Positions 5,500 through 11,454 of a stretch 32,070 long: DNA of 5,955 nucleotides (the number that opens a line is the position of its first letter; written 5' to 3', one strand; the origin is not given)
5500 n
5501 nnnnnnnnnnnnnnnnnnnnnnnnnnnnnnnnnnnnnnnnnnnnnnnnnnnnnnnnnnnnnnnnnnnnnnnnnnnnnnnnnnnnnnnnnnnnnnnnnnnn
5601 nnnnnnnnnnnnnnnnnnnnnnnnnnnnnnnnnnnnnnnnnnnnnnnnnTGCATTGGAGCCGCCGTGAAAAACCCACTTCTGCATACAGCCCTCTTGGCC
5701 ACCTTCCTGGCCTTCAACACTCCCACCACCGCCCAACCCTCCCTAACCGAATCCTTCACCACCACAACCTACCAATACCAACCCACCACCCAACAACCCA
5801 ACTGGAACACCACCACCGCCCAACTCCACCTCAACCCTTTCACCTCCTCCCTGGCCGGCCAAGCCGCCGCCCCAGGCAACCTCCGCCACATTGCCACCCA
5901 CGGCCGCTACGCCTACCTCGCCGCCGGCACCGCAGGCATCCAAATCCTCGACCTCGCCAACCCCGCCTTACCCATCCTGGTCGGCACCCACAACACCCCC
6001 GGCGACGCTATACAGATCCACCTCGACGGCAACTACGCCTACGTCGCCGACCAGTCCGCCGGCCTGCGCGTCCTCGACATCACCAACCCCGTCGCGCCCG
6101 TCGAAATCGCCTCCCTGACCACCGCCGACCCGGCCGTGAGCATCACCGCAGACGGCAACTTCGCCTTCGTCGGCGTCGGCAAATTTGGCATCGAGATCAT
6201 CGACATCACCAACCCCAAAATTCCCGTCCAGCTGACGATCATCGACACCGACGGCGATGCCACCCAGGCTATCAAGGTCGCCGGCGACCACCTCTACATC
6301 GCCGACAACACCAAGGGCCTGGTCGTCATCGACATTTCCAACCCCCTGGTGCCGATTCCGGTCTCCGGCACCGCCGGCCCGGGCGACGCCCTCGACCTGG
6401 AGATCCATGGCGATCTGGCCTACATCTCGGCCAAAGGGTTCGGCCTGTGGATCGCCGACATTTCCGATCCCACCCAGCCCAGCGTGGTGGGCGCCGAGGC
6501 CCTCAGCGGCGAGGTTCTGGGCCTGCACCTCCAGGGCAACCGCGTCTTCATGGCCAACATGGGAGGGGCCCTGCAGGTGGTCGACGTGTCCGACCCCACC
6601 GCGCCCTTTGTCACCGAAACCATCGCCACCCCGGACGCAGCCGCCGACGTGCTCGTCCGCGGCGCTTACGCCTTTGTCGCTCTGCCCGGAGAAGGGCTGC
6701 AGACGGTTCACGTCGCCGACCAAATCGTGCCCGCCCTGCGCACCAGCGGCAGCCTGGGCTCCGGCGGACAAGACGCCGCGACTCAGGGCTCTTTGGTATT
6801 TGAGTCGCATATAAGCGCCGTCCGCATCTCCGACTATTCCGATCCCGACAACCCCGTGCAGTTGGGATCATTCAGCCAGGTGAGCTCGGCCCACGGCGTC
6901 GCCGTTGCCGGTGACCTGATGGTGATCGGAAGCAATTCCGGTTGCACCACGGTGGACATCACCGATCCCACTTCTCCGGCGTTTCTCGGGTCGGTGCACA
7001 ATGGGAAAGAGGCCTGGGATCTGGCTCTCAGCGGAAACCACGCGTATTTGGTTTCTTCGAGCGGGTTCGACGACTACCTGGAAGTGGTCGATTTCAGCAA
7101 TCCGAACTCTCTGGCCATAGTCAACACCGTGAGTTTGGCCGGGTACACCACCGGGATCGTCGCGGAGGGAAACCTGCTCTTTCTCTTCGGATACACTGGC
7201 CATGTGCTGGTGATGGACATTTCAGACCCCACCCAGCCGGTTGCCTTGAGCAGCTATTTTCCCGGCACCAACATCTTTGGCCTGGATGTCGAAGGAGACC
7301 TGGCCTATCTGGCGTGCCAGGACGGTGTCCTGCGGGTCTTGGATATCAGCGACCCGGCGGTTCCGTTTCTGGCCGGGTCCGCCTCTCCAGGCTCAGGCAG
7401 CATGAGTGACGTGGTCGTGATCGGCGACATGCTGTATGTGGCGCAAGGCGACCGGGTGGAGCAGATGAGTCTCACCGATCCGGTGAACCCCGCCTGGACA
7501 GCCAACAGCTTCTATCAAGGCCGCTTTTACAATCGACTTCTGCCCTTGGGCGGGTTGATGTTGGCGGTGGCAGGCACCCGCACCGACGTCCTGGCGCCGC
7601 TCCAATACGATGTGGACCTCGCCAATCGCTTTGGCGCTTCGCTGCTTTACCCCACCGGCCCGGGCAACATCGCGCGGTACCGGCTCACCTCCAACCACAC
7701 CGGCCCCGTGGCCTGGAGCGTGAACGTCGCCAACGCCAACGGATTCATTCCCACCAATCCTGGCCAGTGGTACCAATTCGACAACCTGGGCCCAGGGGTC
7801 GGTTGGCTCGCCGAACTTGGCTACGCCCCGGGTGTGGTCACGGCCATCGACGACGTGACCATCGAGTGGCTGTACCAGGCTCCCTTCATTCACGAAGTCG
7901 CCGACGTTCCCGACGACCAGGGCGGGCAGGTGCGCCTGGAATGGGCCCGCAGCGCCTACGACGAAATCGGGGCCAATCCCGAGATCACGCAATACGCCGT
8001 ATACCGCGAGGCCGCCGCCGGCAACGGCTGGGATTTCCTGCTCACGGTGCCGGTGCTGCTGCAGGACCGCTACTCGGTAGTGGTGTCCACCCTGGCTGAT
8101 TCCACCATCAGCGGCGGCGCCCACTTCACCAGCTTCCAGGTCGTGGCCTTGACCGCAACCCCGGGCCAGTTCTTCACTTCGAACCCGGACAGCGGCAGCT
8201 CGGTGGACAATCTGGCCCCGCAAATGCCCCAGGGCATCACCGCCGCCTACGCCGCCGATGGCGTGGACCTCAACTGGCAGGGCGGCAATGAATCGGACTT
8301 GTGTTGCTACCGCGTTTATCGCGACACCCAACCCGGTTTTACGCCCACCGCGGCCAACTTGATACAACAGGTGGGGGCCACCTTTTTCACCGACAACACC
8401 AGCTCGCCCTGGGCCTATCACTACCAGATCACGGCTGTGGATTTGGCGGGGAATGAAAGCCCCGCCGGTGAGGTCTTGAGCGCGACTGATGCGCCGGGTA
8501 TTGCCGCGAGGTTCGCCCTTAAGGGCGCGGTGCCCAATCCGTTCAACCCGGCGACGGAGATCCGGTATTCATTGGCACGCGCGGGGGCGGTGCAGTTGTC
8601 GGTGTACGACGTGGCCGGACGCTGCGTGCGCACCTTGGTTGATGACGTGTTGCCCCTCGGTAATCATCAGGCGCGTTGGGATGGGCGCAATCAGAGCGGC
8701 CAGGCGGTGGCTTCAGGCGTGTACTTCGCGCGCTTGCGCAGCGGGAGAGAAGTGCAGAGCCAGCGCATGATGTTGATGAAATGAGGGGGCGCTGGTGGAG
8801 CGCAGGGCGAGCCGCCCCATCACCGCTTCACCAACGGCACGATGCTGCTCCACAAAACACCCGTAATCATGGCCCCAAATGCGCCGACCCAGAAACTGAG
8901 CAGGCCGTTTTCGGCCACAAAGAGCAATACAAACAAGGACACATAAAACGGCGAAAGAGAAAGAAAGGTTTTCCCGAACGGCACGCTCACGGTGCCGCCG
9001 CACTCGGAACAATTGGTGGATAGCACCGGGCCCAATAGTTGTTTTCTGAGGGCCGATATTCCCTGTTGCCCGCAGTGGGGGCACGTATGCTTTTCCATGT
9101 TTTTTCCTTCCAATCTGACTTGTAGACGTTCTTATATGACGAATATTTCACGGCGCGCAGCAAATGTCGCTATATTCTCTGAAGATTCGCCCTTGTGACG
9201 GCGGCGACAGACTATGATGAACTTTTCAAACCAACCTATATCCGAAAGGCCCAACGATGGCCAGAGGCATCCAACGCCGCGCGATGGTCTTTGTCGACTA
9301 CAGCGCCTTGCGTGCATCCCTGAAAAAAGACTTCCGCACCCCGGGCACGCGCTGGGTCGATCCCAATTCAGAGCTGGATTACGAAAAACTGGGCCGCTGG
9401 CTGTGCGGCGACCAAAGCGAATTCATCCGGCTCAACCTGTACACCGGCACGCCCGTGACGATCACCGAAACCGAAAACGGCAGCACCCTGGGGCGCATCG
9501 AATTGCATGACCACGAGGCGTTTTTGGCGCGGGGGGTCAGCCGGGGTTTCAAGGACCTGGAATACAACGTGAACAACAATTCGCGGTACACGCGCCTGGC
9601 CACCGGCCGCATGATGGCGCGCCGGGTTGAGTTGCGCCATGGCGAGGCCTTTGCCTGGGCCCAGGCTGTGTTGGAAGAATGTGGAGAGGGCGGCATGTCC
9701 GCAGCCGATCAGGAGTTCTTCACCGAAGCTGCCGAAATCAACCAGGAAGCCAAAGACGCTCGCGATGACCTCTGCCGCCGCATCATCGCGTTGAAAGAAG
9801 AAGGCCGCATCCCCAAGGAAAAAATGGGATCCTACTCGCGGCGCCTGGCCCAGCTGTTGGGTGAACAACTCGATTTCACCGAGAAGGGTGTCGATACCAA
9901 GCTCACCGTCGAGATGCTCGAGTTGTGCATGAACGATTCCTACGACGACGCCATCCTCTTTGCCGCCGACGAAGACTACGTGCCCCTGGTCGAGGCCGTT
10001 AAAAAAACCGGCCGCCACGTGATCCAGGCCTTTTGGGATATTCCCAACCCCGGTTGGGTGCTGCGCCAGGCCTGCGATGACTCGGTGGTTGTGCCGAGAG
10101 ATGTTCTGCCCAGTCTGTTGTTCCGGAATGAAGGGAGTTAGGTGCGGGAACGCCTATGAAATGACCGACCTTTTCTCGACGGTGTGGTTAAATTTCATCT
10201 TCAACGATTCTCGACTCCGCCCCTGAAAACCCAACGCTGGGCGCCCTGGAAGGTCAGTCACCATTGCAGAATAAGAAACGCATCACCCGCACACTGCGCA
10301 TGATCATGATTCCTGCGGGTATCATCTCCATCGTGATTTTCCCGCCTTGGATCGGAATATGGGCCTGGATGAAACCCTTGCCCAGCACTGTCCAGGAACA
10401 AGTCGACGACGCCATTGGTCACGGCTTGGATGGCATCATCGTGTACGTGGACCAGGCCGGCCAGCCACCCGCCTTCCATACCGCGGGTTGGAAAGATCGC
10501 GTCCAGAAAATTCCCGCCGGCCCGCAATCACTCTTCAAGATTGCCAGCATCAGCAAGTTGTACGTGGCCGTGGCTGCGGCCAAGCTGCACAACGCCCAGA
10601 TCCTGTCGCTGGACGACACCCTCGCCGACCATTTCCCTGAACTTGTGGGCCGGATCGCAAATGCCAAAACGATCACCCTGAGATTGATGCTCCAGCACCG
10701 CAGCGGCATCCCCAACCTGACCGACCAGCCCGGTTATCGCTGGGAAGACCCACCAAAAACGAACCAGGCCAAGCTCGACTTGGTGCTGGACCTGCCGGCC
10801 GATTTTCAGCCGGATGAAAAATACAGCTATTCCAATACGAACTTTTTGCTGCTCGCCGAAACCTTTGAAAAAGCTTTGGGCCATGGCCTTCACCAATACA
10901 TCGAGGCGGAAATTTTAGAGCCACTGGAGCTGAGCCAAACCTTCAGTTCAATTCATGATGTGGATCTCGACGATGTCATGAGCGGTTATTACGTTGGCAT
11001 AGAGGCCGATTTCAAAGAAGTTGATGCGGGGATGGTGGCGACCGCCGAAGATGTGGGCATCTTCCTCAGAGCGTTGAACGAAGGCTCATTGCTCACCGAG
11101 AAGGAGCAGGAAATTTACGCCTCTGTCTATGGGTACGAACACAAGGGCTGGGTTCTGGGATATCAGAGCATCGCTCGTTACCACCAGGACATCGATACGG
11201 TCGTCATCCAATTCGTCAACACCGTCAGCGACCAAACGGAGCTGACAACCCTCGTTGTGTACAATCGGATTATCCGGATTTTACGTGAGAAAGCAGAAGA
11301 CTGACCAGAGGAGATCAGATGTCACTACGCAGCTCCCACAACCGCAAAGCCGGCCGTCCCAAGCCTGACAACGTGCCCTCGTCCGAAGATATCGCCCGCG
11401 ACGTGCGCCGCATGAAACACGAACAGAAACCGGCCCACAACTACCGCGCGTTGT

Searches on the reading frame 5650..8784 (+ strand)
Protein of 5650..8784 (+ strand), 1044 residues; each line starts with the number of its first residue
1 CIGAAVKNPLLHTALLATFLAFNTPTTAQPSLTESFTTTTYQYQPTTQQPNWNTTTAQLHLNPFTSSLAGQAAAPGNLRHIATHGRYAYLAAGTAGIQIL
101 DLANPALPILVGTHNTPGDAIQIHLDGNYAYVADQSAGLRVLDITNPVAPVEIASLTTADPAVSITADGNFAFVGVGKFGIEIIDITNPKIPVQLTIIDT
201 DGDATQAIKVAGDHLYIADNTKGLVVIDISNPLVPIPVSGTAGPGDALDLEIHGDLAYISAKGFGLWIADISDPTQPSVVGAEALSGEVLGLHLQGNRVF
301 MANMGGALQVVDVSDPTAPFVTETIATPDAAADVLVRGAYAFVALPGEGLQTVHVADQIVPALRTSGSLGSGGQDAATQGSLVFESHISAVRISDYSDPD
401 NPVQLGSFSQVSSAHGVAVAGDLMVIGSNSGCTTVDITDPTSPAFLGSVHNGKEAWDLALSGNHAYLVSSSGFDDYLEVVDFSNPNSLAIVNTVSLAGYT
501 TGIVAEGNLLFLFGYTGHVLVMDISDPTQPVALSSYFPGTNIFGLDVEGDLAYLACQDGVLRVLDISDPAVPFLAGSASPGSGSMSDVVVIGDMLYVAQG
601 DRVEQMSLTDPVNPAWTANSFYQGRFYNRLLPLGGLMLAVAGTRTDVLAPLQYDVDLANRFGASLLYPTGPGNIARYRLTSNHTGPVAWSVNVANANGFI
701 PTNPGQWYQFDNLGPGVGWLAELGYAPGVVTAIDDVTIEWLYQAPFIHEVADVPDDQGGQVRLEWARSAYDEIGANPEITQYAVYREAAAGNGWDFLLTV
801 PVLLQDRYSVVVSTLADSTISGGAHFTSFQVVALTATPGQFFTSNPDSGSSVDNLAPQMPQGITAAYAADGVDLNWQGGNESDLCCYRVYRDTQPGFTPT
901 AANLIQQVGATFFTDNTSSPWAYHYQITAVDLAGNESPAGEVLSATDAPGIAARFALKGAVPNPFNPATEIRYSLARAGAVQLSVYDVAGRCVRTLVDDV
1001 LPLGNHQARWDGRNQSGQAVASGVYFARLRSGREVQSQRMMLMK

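Call 24: search_protein_families(library=pfam, proteins=[window:5650-8784:+], max_evalue=0.001)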
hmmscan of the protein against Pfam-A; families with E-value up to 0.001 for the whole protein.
window:5650-8784:+ (1044 aa): 4 families
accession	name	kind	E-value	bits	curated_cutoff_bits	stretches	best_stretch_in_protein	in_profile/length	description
PF08309.17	LVIVD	-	1.1e-75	249.2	20.2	6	117-158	1-42/42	LVIVD repeat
PF13860.13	FlgD_ig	-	1.4e-08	35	27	1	977-1025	21-69/79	FlgD Ig-like domain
PF09826.15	Beta_propel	-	6.4e-06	25.7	22.4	0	422-470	89-130/495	Beta propeller domain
PF21544.3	PorZ_N_b_propeller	-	0.00087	20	27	0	77-139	80-138/154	TSS9, PorZ, N-terminal beta-propeller domain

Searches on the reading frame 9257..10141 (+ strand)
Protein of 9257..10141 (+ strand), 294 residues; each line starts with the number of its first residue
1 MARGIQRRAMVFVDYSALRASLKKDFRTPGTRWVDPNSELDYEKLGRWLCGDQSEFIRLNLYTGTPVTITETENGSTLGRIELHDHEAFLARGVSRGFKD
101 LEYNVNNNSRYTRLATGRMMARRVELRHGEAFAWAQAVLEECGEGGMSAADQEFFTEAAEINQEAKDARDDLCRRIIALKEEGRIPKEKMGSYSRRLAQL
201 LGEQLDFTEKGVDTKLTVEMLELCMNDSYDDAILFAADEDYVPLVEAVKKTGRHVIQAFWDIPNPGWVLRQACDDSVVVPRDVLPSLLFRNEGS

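Call 24: search_protein_families(library=pfam, proteins=[window:9257-10141:+], max_evalue=0.001)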
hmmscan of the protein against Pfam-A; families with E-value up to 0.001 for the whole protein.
window:9257-10141:+ (294 aa): 1 family
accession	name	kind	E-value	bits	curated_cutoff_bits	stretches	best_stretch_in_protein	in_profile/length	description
PF01936.24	NYN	-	1e-12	49.2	24.2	1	207-277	72-142/145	NYN domain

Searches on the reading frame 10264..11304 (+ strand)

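Call 24: search_protein_families(library=pfam, proteins=[window:10264-11304:+], max_evalue=0.001)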
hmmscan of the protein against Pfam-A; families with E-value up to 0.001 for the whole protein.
window:10264-11304:+ (346 aa): 1 family
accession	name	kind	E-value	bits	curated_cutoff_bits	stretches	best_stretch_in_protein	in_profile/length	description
PF00144.29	Beta-lactamase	-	7.8e-41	140.7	27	1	52-283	11-247/329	Beta-lactamase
